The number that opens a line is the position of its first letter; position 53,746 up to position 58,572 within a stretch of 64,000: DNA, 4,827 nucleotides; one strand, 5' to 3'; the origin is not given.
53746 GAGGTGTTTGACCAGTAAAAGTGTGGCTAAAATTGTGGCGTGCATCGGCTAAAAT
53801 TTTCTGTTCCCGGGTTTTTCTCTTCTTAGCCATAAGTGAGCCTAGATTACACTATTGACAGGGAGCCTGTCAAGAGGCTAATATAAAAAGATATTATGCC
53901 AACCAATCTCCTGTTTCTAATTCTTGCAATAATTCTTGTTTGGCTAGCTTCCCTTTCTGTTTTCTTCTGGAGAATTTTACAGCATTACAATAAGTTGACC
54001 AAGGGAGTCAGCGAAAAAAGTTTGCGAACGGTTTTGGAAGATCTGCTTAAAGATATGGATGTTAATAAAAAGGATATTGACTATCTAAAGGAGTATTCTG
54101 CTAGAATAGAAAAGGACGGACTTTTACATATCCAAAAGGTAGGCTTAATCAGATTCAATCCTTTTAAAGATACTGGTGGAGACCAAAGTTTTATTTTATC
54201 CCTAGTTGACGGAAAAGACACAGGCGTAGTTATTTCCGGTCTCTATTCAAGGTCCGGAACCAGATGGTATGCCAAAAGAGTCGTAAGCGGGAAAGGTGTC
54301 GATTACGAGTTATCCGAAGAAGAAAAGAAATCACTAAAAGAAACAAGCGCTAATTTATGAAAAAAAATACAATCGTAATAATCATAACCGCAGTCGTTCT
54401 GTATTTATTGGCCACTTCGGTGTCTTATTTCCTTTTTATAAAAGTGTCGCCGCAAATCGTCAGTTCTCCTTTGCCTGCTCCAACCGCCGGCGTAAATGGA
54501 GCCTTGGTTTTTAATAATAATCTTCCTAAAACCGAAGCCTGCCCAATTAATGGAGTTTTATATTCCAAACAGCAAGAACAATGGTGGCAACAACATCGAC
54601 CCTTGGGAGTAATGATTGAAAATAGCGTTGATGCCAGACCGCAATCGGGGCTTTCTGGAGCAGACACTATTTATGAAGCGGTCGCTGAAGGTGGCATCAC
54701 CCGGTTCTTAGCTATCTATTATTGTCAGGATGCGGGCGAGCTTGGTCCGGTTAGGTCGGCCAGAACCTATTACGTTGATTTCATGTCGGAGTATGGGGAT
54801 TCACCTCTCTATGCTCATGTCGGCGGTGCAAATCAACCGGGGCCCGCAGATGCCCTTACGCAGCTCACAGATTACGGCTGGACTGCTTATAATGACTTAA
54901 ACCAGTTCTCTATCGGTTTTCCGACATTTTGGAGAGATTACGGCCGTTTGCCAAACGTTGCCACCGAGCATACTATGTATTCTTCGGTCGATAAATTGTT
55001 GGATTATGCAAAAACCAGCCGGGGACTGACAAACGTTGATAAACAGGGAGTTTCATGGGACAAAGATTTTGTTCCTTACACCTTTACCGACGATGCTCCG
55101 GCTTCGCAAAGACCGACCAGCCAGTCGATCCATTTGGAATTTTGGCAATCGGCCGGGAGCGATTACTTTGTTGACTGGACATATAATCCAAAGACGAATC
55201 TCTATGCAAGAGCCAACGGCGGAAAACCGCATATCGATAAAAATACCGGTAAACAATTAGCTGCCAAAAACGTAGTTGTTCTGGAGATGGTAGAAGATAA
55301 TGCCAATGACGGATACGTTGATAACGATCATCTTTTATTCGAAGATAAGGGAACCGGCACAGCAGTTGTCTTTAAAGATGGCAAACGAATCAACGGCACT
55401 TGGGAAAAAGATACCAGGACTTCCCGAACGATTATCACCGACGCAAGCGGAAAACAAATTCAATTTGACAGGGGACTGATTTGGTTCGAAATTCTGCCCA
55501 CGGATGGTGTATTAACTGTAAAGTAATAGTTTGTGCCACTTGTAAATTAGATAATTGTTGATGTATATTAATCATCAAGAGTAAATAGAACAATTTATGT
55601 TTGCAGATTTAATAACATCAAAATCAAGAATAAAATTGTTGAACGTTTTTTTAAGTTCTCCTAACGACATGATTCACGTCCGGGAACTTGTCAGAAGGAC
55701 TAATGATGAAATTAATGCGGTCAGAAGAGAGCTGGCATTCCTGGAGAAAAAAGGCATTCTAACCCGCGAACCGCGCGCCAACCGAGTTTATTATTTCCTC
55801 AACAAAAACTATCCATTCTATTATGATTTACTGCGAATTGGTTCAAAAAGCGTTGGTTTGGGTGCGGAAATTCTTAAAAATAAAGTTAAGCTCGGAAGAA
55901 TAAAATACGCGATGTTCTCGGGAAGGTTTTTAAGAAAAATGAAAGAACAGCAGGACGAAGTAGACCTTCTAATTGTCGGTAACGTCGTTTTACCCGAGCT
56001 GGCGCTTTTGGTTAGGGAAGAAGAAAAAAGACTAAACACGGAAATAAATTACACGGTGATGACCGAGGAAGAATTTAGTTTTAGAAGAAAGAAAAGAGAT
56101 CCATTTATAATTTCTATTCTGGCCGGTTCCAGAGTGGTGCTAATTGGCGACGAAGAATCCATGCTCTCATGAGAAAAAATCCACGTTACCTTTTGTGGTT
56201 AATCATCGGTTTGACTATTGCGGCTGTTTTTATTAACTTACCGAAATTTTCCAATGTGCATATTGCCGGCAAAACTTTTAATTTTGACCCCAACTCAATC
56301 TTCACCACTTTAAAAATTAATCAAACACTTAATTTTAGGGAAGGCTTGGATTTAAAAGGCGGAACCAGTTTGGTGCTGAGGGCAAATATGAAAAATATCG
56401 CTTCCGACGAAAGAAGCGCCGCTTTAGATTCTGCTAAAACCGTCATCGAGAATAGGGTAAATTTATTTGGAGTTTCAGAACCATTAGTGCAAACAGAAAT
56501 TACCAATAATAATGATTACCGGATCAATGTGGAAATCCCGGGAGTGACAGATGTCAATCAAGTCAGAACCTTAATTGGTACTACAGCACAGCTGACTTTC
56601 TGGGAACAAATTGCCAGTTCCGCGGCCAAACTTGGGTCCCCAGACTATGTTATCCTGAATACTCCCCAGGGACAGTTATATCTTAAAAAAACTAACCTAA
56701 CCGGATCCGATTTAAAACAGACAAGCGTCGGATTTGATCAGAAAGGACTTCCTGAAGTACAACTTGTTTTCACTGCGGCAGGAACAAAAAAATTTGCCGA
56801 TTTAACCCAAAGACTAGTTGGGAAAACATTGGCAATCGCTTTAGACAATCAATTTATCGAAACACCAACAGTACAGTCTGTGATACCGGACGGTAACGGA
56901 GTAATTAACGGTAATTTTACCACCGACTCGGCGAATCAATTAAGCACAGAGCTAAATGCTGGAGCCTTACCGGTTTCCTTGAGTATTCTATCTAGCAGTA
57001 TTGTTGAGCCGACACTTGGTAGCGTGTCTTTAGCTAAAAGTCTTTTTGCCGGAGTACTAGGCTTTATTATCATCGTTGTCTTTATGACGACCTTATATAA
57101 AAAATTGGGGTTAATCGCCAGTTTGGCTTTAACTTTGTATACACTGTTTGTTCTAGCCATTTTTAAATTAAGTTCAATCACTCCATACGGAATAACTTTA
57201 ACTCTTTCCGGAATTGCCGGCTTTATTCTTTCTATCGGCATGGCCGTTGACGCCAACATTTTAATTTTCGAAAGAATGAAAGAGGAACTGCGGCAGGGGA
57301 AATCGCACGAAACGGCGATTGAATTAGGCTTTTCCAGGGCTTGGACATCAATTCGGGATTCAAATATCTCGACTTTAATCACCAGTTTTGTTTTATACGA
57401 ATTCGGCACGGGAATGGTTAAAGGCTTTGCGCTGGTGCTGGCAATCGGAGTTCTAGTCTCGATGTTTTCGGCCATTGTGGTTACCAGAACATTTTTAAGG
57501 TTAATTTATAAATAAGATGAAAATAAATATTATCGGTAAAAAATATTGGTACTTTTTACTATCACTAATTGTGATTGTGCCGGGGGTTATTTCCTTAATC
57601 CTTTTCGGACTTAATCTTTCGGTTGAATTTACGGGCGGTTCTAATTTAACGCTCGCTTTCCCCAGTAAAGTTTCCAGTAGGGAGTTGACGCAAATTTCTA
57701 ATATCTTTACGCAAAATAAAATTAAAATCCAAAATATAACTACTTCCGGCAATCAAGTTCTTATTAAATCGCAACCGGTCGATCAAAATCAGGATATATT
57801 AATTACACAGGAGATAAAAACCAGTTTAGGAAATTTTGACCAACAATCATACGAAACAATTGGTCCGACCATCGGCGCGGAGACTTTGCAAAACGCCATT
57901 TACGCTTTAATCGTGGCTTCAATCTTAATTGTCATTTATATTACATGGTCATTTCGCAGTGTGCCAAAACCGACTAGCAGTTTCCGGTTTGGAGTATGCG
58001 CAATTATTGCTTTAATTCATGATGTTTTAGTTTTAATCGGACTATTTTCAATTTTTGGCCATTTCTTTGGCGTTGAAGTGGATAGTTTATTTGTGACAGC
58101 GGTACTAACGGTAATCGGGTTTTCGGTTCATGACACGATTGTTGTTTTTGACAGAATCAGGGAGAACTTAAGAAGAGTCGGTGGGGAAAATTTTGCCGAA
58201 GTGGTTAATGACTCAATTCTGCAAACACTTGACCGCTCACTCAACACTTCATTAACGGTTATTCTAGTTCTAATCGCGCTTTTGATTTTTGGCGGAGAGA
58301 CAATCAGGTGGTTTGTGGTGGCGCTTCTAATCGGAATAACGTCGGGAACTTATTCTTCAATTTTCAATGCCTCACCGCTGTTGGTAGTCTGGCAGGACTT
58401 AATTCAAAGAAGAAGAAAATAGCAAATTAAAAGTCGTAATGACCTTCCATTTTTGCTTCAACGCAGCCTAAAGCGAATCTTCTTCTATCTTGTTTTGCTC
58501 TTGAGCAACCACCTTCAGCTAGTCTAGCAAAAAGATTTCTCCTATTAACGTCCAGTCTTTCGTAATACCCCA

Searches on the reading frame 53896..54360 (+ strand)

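Call 7: search_protein_families(library=pfam, proteins=[window:53896-54360:+])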
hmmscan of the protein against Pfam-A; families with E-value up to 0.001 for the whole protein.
window:53896-54360:+ (154 aa): 1 family
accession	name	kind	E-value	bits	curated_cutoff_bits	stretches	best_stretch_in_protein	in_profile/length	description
PF14584.11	DUF4446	-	1.6e-34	119.5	27.4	1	6-149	6-148/150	Protein of unknown function (DUF4446)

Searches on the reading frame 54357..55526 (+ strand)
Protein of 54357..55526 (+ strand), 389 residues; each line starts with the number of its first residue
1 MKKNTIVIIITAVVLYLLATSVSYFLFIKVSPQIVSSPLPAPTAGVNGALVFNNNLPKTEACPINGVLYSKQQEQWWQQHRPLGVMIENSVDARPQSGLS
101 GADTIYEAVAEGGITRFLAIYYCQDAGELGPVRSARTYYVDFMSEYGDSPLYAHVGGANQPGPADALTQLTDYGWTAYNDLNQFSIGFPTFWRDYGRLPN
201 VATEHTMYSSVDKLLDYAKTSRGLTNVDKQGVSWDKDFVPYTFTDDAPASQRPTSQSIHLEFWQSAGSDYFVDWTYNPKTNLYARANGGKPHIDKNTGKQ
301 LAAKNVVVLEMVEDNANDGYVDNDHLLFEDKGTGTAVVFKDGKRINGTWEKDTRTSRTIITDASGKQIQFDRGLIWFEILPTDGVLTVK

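Call 7: search_protein_families(library=pfam, proteins=[window:54357-55526:+])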
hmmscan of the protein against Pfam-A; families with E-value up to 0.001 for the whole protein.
window:54357-55526:+ (389 aa): 2 families
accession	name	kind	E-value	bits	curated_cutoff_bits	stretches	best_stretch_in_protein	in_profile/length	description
PF11258.13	DUF3048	-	6e-34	117.7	25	1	78-220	12-144/148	Protein of unknown function (DUF3048) N-terminal domain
PF17479.7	DUF3048_C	-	6.8e-26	91.3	25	1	269-376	9-113/114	Protein of unknown function (DUF3048) C-terminal domain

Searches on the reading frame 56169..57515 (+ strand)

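Call 7: search_protein_families(library=pfam, proteins=[window:56169-57515:+])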
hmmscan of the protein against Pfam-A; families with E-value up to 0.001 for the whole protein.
window:56169-57515:+ (448 aa): 4 families
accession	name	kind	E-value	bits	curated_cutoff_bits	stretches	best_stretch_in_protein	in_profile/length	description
PF22599.2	SecDF_P1_head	-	1.2e-29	102.9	27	1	167-269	10-114/114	SecDF, P1 head subdomain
PF21760.3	SecD_1st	-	5.4e-18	64.6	27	1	87-146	2-57/60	Protein translocase subunit SecDF, P1 domain, N-terminal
PF02355.23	SecD_SecF_C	-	2.8e-12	46.9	20.5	1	270-446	12-186/189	Protein export membrane protein SecD/SecF, C-terminal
PF03176.21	MMPL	-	1.8e-07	30.8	20.5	1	293-438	147-294/333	MMPL family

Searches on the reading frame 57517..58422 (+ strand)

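Call 35: search_protein_families(library=pfam, proteins=[window:57517-58422:+])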
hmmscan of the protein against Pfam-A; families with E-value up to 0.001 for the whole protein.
window:57517-58422:+ (301 aa): 2 families
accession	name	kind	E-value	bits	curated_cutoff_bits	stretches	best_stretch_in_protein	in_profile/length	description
PF02355.23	SecD_SecF_C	-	8.6e-57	192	20.5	1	101-293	7-187/189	Protein export membrane protein SecD/SecF, C-terminal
PF07549.19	Sec_GG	-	1.7e-05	24.6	20.3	1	25-48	1-24/28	SecD/SecF GG Motif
